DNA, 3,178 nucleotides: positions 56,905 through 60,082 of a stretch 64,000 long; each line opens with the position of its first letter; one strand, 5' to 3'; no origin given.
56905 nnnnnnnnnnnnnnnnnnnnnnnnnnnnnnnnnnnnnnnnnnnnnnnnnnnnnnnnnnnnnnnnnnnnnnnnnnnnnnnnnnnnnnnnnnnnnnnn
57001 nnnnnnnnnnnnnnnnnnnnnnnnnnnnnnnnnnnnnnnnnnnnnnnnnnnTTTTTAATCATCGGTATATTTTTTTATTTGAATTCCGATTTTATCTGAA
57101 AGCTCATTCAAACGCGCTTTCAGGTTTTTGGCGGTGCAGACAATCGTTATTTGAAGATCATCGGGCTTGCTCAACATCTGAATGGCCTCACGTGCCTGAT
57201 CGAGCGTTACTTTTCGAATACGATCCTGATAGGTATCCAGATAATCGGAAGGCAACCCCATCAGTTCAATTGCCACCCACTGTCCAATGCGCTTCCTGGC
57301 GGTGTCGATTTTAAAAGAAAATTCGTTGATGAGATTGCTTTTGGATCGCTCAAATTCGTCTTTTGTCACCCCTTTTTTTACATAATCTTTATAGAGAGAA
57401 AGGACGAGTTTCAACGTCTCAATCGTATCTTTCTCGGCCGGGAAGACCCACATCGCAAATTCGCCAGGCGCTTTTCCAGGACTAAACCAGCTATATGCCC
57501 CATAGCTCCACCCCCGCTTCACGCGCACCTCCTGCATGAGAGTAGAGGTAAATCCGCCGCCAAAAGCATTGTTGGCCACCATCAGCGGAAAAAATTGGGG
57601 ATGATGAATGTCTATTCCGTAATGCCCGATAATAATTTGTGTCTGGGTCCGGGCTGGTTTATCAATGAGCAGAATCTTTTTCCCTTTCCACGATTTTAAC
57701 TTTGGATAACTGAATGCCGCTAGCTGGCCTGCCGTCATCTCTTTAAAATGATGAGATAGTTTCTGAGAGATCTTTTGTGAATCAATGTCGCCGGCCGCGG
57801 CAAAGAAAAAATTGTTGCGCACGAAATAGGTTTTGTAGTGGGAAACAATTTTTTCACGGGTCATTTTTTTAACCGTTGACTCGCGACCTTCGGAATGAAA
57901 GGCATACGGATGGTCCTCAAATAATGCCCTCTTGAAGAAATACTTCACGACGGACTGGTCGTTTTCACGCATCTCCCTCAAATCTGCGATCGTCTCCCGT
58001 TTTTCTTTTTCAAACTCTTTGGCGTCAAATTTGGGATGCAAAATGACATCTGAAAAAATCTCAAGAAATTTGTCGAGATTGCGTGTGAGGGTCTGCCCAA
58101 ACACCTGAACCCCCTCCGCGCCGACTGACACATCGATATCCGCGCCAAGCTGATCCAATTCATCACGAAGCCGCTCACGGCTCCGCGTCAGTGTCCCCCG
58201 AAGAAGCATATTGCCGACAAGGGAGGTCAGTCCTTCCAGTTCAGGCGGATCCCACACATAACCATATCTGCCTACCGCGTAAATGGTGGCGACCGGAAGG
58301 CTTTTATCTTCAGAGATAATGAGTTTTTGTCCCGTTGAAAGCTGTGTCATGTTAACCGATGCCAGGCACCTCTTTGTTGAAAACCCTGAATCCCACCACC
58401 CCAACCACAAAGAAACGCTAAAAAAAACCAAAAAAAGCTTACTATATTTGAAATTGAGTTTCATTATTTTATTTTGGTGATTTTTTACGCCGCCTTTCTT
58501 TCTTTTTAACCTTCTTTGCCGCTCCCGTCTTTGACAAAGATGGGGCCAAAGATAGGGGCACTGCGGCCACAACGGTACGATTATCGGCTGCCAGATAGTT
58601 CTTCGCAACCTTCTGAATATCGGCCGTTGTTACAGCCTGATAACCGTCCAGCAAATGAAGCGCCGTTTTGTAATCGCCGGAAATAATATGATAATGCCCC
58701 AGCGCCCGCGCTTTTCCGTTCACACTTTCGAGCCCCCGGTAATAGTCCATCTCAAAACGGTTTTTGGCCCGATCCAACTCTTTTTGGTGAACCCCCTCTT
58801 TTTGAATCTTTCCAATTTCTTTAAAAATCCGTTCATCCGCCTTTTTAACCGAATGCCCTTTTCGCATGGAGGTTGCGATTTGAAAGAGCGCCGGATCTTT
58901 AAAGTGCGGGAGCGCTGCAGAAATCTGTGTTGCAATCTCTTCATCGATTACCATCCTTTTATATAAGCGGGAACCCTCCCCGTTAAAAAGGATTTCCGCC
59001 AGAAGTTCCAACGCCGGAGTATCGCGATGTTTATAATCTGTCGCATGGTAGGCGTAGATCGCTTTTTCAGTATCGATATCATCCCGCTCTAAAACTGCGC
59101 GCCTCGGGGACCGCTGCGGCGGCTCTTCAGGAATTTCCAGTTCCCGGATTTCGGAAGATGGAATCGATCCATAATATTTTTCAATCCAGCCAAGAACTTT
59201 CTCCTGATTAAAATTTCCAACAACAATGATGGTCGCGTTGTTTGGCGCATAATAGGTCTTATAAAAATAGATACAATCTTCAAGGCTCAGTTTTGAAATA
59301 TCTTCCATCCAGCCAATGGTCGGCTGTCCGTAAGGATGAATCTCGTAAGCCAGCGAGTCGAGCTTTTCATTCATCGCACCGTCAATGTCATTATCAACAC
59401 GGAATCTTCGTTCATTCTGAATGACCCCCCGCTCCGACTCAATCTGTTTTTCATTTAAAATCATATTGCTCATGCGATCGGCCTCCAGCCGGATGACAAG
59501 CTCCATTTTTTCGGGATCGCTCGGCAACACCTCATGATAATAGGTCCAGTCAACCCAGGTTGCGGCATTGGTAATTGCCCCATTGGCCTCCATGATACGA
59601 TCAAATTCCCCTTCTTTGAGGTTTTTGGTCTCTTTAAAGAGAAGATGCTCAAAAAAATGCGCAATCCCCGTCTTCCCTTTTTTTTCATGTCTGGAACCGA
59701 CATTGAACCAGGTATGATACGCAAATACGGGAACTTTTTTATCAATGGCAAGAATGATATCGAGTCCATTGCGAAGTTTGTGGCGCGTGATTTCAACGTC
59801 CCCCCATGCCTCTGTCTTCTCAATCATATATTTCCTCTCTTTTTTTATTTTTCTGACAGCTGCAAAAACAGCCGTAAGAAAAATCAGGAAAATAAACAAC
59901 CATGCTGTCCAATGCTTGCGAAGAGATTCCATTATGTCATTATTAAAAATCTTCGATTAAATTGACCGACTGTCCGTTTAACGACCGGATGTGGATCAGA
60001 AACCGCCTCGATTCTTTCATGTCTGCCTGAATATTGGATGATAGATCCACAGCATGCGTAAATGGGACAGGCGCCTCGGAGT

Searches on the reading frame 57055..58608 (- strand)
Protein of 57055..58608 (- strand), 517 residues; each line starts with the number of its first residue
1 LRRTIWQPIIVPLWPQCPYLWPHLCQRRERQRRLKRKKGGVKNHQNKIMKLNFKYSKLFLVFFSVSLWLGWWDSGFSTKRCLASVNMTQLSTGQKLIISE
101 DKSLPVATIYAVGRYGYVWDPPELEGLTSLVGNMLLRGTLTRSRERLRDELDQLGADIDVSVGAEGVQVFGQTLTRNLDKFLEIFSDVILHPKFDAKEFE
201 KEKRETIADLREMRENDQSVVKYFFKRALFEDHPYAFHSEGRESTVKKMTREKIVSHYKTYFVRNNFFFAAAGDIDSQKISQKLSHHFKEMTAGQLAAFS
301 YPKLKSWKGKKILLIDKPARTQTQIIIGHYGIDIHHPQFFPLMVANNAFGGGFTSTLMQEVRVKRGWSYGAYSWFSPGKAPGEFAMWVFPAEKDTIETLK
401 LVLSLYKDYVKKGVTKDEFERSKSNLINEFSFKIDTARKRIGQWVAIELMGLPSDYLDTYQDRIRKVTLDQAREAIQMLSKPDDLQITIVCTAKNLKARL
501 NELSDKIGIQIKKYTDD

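Call 39: search_protein_families(library=pfam, proteins=[window:57055-58608:-])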
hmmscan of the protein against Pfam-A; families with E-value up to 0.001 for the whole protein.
window:57055-58608:- (517 aa): 2 families
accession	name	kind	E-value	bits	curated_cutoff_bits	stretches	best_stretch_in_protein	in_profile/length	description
PF05193.26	Peptidase_M16_C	-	1.4e-26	93.9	23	1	248-426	1-181/181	Peptidase M16 inactive domain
PF00675.25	Peptidase_M16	-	1e-15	58.4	22.3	1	107-236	13-142/149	Insulinase (Peptidase family M16)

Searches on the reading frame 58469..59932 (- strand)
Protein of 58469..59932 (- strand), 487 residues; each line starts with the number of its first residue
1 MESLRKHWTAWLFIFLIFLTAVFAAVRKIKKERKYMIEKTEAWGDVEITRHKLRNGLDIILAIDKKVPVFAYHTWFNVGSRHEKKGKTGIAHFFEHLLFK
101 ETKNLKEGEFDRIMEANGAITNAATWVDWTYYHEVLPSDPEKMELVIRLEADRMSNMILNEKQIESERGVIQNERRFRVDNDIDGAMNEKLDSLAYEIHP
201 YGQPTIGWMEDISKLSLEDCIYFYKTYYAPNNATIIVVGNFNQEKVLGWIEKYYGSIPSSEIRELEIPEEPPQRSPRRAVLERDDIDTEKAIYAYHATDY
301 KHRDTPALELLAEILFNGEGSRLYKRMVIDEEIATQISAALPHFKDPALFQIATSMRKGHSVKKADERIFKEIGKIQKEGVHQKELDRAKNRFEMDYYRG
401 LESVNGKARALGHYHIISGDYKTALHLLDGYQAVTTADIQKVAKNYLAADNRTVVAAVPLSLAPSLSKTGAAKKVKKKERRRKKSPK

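Call 39: search_protein_families(library=pfam, proteins=[window:58469-59932:-])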
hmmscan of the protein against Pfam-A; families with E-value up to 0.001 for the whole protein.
window:58469-59932:- (487 aa): 2 families
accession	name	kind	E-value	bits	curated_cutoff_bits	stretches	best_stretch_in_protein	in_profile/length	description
PF05193.26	Peptidase_M16_C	-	9.8e-37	127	23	1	214-392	1-180/181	Peptidase M16 inactive domain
PF00675.25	Peptidase_M16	-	7e-21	75.1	22.3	1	72-206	15-146/149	Insulinase (Peptidase family M16)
